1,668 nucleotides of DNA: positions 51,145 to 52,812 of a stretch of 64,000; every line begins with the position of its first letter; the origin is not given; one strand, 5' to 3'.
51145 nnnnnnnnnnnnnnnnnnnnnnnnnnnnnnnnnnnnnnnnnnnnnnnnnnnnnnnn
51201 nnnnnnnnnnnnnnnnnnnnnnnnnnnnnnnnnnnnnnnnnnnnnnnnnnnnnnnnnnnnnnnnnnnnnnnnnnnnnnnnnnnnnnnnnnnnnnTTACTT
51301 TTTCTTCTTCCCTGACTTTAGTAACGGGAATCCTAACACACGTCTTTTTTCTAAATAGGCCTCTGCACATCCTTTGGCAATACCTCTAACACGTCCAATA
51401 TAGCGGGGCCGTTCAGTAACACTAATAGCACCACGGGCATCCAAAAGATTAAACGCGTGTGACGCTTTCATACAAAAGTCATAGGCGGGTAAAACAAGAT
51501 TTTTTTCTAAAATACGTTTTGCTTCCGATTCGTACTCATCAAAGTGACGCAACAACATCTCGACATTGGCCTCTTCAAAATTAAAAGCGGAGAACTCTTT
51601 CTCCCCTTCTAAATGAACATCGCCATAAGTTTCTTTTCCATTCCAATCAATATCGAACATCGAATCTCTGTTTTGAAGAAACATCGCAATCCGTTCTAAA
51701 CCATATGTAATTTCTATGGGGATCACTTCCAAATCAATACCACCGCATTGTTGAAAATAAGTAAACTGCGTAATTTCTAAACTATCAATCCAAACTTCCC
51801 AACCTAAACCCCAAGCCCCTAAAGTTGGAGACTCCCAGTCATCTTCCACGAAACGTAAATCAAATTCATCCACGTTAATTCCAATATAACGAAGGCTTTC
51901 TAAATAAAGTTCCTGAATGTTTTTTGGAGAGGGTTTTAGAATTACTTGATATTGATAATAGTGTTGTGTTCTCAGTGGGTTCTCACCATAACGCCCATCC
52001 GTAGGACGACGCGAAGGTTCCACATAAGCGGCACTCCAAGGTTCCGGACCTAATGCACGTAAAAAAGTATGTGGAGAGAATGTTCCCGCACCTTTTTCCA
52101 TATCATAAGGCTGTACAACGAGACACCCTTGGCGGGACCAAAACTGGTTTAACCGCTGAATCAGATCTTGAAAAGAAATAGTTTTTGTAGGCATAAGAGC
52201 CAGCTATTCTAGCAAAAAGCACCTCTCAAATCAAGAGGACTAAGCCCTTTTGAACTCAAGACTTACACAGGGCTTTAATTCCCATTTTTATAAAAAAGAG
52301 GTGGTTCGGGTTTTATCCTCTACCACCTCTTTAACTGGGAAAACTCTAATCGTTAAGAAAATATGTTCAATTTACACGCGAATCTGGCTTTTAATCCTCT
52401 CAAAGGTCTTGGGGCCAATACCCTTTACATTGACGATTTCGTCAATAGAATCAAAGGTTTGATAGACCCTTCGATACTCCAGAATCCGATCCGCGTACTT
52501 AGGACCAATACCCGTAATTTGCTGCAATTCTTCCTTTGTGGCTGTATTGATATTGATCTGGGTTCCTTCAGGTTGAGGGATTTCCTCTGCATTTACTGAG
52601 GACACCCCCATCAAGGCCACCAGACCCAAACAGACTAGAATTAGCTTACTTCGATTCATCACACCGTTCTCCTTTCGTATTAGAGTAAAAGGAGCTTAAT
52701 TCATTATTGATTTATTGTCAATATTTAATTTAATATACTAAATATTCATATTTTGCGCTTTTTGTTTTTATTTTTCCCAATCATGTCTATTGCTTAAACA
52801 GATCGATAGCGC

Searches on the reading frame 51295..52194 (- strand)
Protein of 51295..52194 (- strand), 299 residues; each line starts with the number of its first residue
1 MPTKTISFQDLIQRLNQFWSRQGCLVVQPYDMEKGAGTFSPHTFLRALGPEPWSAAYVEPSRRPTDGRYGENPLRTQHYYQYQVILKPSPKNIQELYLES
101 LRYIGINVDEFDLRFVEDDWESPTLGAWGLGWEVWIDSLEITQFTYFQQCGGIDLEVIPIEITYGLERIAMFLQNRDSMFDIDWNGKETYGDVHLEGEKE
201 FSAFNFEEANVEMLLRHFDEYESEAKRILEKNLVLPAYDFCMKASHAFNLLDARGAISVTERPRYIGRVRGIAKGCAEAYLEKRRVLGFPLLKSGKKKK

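Call 12: find_related_loci(query=window:51295-52194:-, collection=genome_contigs, flank=10000)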
Query window:51295-52194:- (299 aa) in genome_contigs; peptide patterns used: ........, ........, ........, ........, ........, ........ (x = any residue, [..] = any of these).
600 stretches matched a pattern (row limit reached: there are more); 599 encode a relative of the query (tblastn E <= 1e-3); the best 80 are kept; 80 distinct loci.
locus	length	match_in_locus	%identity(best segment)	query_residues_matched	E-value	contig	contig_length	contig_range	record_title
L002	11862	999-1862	69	6-293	1e-139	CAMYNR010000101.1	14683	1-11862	MAG: uncultured Desulfuromonadales bacterium isolate FO_M_Desulfobacterota_21 genome assembly, contig: scaffold_3124, wh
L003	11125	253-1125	69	5-295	1e-139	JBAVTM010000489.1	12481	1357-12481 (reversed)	MAG: Desulfuromonadaceae bacterium isolate MFD03638_ilm_asm_bin4 k127_94392, whole genome shotgun sequence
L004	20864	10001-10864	69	6-293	9e-139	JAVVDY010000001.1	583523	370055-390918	MAG: Desulfuromonadales bacterium isolate TamC13-07 NODE_1_length_583523_cov_24.997611, whole genome shotgun sequence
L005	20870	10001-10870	68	4-293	1e-138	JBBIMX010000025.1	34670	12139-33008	MAG: Deltaproteobacteria bacterium isolate BQF270218_bin_242 NODE_279_length_34670_cov_6.158804, whole genome shotgun se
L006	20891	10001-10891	66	5-299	3e-137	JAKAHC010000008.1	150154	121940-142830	MAG: Deltaproteobacteria bacterium isolate WY2.bin79 NODE_136_length_150154_cov_4.306838, whole genome shotgun sequence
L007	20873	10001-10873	66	4-294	4e-137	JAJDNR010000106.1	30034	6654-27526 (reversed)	MAG: Desulfofustis sp. isolate ALSabin.142 k141_7539472, whole genome shotgun sequence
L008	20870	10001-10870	69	6-295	4e-137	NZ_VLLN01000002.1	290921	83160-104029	Geobacter argillaceus strain ATCC BAA-1139 Ga0052872_scaffold00002.2, whole genome shotgun sequence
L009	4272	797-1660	66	6-293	4e-139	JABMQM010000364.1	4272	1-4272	MAG: Desulfobacteraceae bacterium isolate bin.469 k141_3515016, whole genome shotgun sequence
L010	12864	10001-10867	66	5-293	3e-136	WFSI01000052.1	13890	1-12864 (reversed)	MAG: Aquificota bacterium isolate S016_37 k151_333394, whole genome shotgun sequence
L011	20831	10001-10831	70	6-282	2e-136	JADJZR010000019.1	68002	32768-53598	MAG: Elusimicrobia bacterium isolate Lyne_18-Q3-R50-59_MAXAC.215 tig00038940-10-680860, whole genome shotgun sequence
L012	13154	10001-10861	64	6-292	2e-135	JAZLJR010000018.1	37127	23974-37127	MAG: Synergistaceae bacterium isolate T1900044962_TA20190024.MAGScoT_cleanbin_000010 SGB_3963_k141_292101, whole genome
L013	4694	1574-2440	67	5-293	5e-137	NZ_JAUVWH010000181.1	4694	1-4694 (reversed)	MAG: Geoalkalibacter sp. isolate CSMAG_1185 CSMAG_1185_k127_5015501_length_4694_cov_66.0690, whole genome shotgun sequen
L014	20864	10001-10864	66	8-295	2e-135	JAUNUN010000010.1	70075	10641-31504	MAG: bacterium isolate S5R_St_30 NODE_140_length_70075_cov_8.098443, whole genome shotgun sequence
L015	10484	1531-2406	63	3-296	3e-135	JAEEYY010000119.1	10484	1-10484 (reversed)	MAG: Synergistes sp. isolate Tb.RUG.71 k141_4566776_flag=1_multi=20.7735_len=10484, whole genome shotgun sequence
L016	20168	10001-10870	67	4-293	1e-134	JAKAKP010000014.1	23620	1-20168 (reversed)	MAG: Deltaproteobacteria bacterium isolate WY4.bin79 NODE_2537_length_23620_cov_2.220832, whole genome shotgun sequence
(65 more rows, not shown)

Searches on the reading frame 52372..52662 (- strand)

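Call 81: search_protein_families(library=pfam, proteins=[window:52372-52662:-], max_evalue=0.001)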
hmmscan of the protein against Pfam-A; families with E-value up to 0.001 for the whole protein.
window:52372-52662:- (96 aa): 7 families
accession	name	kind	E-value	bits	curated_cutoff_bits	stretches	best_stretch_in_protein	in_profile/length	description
PF12836.13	HHH_3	-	7.5e-23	80.9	27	1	34-95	4-65/65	Helix-hairpin-helix motif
PF00633.29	HHH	-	1.8e-16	59.5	24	2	37-63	4-30/30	Helix-hairpin-helix motif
PF14520.12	HHH_5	-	1.7e-13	51.2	27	1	44-95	2-56/57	Helix-hairpin-helix domain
PF12826.13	HHH_2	-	4.8e-07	30.3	27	1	37-64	28-55/64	Helix-hairpin-helix motif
PF14716.13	HHH_8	-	5.3e-06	27.2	30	0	41-63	45-67/73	Helix-hairpin-helix domain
PF14579.12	HHH_6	-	0.00028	21.5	25.6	0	46-78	27-59/90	Helix-hairpin-helix motif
PF08683.16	CAMSAP_CKK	-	0.00083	19.9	27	0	58-88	55-85/119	Microtubule-binding calmodulin-regulated spectrin-associated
